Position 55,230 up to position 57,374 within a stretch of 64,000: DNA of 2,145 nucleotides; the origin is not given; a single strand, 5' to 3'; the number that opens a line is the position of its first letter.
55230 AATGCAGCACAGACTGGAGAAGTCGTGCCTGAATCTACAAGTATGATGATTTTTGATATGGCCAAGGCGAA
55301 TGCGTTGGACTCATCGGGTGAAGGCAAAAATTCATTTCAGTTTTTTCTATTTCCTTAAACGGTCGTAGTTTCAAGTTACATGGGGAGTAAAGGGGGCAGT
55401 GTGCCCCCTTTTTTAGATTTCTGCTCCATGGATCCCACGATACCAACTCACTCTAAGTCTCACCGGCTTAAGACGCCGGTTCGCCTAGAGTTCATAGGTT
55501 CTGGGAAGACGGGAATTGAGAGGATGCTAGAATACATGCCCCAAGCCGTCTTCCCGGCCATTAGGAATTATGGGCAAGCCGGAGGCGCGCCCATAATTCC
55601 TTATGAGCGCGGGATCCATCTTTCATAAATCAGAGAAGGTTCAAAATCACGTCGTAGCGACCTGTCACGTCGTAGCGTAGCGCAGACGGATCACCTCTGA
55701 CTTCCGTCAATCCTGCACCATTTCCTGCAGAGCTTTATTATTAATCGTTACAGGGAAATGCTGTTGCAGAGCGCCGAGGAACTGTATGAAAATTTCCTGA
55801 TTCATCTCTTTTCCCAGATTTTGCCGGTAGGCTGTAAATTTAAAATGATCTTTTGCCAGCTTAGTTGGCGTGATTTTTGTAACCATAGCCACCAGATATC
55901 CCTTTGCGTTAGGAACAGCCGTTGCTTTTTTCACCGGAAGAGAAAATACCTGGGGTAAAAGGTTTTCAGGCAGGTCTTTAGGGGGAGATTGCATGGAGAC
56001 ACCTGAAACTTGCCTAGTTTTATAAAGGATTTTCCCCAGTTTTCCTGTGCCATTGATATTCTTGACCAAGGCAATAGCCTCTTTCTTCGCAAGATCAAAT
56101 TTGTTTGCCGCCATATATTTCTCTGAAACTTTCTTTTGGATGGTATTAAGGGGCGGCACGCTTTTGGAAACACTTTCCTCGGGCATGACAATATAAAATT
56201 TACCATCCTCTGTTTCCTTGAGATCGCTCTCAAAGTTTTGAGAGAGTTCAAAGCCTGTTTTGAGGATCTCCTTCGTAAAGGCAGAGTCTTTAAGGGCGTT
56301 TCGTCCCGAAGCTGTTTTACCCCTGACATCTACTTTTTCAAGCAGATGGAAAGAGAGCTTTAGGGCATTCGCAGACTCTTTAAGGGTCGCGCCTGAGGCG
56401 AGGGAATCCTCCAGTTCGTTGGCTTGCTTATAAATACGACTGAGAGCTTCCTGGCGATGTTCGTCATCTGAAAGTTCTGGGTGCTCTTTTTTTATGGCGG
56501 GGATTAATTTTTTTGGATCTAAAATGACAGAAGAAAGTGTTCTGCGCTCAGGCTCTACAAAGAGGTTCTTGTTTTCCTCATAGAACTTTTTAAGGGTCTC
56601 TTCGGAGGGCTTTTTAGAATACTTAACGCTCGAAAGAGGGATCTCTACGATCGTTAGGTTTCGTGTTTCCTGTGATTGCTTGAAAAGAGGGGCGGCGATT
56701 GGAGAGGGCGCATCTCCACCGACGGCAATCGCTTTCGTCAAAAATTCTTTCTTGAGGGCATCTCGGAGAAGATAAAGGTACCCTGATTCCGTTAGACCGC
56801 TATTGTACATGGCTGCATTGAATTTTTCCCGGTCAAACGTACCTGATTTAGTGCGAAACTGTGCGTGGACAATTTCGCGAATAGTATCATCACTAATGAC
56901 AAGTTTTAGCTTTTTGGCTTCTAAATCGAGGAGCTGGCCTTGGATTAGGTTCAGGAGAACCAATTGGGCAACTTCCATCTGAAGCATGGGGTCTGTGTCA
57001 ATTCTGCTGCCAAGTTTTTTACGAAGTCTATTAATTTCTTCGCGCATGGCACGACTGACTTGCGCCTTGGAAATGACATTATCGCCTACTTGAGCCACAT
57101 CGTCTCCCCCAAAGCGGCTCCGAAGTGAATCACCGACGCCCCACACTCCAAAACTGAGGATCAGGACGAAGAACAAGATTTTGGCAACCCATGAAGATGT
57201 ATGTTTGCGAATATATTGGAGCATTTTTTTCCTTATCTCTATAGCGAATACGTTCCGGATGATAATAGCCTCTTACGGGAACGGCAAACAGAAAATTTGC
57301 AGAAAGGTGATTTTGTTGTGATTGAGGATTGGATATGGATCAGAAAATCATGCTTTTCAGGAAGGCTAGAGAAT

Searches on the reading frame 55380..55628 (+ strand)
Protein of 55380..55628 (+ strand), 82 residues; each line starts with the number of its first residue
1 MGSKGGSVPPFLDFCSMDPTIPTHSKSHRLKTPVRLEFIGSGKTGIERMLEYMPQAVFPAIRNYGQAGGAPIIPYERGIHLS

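Call 44: find_homologous_proteins(query=window:55380-55628:+, max_evalue=0.01)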
Query window:55380-55628:+ (82 aa): 1 proteins with E <= 0.01 among 1 candidates.
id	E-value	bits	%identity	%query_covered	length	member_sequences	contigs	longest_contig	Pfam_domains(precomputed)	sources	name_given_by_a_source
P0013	4.3e-48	179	99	100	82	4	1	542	-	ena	-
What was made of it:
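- Among 5.8 billion proteins the ORF's only hit is a 99%-identical ENA copy of the same ORF (call 44).
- Tried and rejected: Its only database hit is a 99%-identical ENA copy of the same ORF (call 44).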

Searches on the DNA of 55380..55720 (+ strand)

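Call 24: search_rna_families(source=window, start=55380, end=55720, threshold=evalue, max_evalue=10, show_alignments=3)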
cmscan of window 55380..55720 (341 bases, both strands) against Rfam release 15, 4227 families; matches with E-value up to 10: 9.
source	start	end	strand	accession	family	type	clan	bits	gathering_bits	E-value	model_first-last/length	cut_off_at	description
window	55380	55453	-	RF02029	sraA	Gene; sRNA;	-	16.8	56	4.7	1-95/95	no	sraA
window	55380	55413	+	RF00082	SraG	Gene; sRNA;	-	16.4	50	1.7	144-177/177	5'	SraG RNA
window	55476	55589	+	RF01016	mir-584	Gene; miRNA;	-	15.6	80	2.1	1-97/97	no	mir-584 microRNA precursor family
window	55563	55601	-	RF04264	mir-5408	Gene; miRNA;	-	15.3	90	6.8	1-84/84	no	mir-5408 microRNA precursor family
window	55380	55429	-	RF02066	STnc320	Gene; sRNA;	-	14.5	50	4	1-55/55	no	Salmonella enterica sRNA STnc320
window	55559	55607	+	RF04029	mir-8521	Gene; miRNA;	-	14.2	80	3.8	8-62/68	no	mir-8521 microRNA precursor family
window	55392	55414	-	RF00082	SraG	Gene; sRNA;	-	14.1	50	5.3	150-172/177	no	SraG RNA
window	55389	55411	+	RF02066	STnc320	Gene; sRNA;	-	13.7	50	6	21-46/55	no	Salmonella enterica sRNA STnc320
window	55387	55615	-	RF02377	SurA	Gene; sRNA;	-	13.2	100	0.23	1-279/279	no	SurA sRNA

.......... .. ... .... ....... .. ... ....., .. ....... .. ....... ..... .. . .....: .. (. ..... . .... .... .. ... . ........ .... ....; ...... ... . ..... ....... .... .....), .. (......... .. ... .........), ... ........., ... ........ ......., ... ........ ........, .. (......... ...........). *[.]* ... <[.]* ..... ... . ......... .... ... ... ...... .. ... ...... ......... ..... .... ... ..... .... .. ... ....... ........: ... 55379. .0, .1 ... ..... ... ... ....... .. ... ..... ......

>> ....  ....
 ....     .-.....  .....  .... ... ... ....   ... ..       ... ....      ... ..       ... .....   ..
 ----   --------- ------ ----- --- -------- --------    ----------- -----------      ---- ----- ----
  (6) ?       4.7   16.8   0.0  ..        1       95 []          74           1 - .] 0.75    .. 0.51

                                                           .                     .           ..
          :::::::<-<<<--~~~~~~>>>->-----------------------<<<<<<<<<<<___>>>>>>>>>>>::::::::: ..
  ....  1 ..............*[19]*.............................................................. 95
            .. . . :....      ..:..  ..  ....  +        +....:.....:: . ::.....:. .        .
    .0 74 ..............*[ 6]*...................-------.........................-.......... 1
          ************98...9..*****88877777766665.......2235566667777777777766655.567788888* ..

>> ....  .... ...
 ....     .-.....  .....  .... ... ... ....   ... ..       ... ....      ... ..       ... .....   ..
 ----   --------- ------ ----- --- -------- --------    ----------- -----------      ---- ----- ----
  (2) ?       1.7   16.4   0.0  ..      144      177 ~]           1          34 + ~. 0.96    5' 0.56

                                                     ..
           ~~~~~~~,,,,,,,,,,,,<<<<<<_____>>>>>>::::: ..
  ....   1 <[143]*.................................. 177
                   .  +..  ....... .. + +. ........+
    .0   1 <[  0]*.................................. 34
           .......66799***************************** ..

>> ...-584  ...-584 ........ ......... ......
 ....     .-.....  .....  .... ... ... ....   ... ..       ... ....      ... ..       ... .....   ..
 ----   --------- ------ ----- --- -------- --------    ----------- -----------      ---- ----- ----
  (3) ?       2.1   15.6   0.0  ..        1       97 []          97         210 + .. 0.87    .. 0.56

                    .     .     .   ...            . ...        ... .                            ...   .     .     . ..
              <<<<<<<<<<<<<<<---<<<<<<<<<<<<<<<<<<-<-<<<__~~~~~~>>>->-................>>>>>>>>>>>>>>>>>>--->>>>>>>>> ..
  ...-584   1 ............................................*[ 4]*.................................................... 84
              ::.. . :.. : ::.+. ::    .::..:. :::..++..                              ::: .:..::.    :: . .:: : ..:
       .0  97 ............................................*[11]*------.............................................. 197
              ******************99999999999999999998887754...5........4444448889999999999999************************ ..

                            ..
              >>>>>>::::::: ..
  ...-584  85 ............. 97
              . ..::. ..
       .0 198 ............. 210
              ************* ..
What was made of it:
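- On Known RNA families (Rfam 15), including tRNA-like elements and small ribozymes: The best hits on the 55-kb array reach 13-17 bits against thresholds of 50-100 (call 24).
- Tried and rejected: No Rfam hit (call 24).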

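Call 55: search_dna_similar(query=window:55429-55619:+, collection=plasmids, mode=distant, max_evalue=0.01)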
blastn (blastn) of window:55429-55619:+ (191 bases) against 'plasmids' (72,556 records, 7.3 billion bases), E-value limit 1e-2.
No match.
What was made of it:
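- Tried and rejected: Plasmid search. blastn of the doublet against plasmids gave no match (call 55).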

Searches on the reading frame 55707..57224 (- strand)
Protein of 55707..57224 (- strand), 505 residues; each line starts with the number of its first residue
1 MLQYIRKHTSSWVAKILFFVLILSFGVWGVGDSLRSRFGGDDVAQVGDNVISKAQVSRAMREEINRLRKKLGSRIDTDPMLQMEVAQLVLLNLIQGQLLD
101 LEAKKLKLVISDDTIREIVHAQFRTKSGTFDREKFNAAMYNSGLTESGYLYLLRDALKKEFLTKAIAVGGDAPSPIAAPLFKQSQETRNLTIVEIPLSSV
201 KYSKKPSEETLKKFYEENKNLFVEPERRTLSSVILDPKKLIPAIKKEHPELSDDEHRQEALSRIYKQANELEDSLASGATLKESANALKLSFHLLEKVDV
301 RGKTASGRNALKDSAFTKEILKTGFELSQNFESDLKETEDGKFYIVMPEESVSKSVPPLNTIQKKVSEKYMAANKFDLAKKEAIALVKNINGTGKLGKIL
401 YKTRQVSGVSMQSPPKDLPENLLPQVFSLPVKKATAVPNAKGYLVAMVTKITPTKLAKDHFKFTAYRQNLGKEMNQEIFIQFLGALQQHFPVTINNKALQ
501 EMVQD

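Call 27: search_protein_families(library=pfam, proteins=[window:55707-57224:-], max_evalue=0.001)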
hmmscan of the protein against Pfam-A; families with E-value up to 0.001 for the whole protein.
window:55707-57224:- (505 aa): 3 families
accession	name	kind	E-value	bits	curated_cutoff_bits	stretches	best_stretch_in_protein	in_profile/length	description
PF13624.11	SurA_N_3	-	5.1e-37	127.6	27.2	1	1-157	1-156/162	SurA-like N-terminal domain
PF13623.11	SurA_N_2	-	3.9e-23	82.4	28.5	1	2-138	1-144/145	SurA-like N-terminal domain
PF13145.12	Rotamase_2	-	2.8e-10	41.5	27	1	206-248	1-43/121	PPIC-type PPIASE domain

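Call 42: find_encoding_contigs(protein=window:55707-57224:-, flank=3000, max_places=10)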
Protein window:55707-57224:- (505 aa): 15 contigs read that carry it; 10 places shown.
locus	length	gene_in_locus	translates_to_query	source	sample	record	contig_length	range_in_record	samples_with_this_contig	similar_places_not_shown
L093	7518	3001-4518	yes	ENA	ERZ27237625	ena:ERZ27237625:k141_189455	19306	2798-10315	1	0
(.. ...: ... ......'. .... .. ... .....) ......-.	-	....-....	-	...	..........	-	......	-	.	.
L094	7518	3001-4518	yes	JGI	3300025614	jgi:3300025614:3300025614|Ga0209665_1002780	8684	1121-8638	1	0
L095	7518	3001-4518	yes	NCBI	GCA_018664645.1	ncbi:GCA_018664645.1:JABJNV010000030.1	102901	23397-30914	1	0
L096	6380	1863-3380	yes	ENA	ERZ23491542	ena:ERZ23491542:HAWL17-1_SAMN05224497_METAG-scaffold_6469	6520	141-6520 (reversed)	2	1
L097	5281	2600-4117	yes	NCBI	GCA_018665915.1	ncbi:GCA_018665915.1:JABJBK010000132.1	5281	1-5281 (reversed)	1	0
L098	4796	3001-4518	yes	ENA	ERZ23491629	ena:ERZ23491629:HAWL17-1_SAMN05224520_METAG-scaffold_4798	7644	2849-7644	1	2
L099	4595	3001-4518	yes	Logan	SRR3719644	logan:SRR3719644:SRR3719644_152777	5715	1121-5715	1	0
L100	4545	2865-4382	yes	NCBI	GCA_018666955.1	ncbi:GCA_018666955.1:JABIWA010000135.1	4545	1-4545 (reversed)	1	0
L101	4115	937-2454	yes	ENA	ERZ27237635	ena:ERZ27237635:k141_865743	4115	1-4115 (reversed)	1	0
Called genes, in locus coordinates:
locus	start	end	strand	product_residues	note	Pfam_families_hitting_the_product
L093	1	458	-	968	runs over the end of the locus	PF00521:DNA_topoisoIV, PF03989:DNA_gyraseA_C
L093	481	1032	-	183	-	PF00436:SSB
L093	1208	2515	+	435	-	PF00285:Citrate_synt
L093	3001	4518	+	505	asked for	PF13623:SurA_N_2, PF13624:SurA_N_3, PF13145:Rotamase_2 (faint)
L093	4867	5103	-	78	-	-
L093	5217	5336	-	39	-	-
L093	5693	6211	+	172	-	PF00156:Pribosyltran, PF14572:Pribosyl_synth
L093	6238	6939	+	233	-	PF01386:Ribosomal_L25p, PF14693:Ribosomal_TL5_C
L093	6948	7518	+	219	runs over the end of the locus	PF01195:Pept_tRNA_hydro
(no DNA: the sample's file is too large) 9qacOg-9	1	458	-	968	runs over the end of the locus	PF00521:DNA_topoisoIV, PF03989:DNA_gyraseA_C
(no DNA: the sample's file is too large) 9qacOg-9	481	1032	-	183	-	PF00436:SSB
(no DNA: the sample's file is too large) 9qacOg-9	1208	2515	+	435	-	PF00285:Citrate_synt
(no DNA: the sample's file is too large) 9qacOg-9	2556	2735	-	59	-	-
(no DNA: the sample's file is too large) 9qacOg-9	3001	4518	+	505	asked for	PF13623:SurA_N_2, PF13624:SurA_N_3, PF13145:Rotamase_2 (faint)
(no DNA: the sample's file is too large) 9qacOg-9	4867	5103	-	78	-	-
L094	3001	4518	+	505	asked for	PF13623:SurA_N_2, PF13624:SurA_N_3, PF13145:Rotamase_2 (faint)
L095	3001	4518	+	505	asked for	PF13623:SurA_N_2, PF13624:SurA_N_3, PF13145:Rotamase_2 (faint)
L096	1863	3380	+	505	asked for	PF13623:SurA_N_2, PF13624:SurA_N_3, PF13145:Rotamase_2 (faint)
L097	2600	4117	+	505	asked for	PF13623:SurA_N_2, PF13624:SurA_N_3, PF13145:Rotamase_2 (faint)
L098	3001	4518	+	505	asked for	PF13623:SurA_N_2, PF13624:SurA_N_3, PF13145:Rotamase_2 (faint)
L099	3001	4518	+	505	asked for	PF13623:SurA_N_2, PF13624:SurA_N_3, PF13145:Rotamase_2 (faint)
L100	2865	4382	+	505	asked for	PF13623:SurA_N_2, PF13624:SurA_N_3, PF13145:Rotamase_2 (faint)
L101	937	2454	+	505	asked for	PF13623:SurA_N_2, PF13624:SurA_N_3, PF13145:Rotamase_2 (faint)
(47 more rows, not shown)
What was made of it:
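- An 82-aa ORF (55380-55628) spans the Y-X doublet, and some pipelines call it as a gene (call 42).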

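Call 71: find_homologous_proteins(query=window:55707-57224:-, max_evalue=1e-30)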
Query window:55707-57224:- (505 aa): 29 proteins with E <= 1e-30 among 8000 candidates.
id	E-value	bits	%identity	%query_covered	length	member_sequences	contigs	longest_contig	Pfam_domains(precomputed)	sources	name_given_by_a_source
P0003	0.0e+0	1092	100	100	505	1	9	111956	PF13145.13,PF13624.12,PF13623.12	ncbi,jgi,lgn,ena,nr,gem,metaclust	ncbi:MAG: hypothetical protein HOI80_03640 [Alphaproteobacteria bacterium]|jgi:hypothetical protein|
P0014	4.0e-60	223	30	90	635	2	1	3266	PF13145.13,PF00639.28,PF13624.12,PF13616.13,PF13623.12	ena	-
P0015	4.3e-51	193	33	47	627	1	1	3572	PF13145.13,PF13624.12,PF13623.12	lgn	-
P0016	1.4e-50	191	33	47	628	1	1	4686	PF13145.13,PF13624.12,PF13623.12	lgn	-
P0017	1.4e-50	191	32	51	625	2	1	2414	PF13145.13,PF00639.28,PF13624.12,PF13616.13,PF13623.12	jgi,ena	-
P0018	1.8e-47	181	32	52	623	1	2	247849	PF13145.13,PF00639.28,PF13624.12,PF13616.13,PF13623.12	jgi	jgi:peptidyl-prolyl cis-trans isomerase D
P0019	2.9e-46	177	33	53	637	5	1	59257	PF13145.13,PF00639.28,PF13624.12,PF13623.12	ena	-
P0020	3.9e-46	176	33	50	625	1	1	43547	PF13145.13,PF13624.12,PF13623.12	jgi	-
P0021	7.4e-46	176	31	48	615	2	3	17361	PF13145.13,PF00639.28,PF13624.12,PF13623.12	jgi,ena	-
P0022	1.4e-44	171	34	48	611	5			PF13145.13,PF13624.12,PF13623.12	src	-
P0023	2.7e-44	170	25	90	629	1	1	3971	PF13145.13,PF00639.28,PF13624.12,PF13616.13,PF13623.12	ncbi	ncbi:MAG: peptidyl-prolyl cis-trans isomerase [Alphaproteobacteria bacterium]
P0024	1.2e-43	168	36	47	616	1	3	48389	PF13145.13,PF13624.12,PF13623.12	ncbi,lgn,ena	-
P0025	1.1e-41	162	34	50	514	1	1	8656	PF13145.13,PF13624.12,PF13623.12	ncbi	ncbi:MAG: SurA N-terminal domain-containing protein, partial [Alphaproteobacteria bacterium]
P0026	1.4e-41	161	30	50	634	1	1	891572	PF13145.13,PF00639.28,PF13624.12,PF13623.12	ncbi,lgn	-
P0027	2.6e-41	161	29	50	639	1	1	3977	PF13145.13,PF00639.28,PF13624.12,PF13616.13,PF13623.12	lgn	-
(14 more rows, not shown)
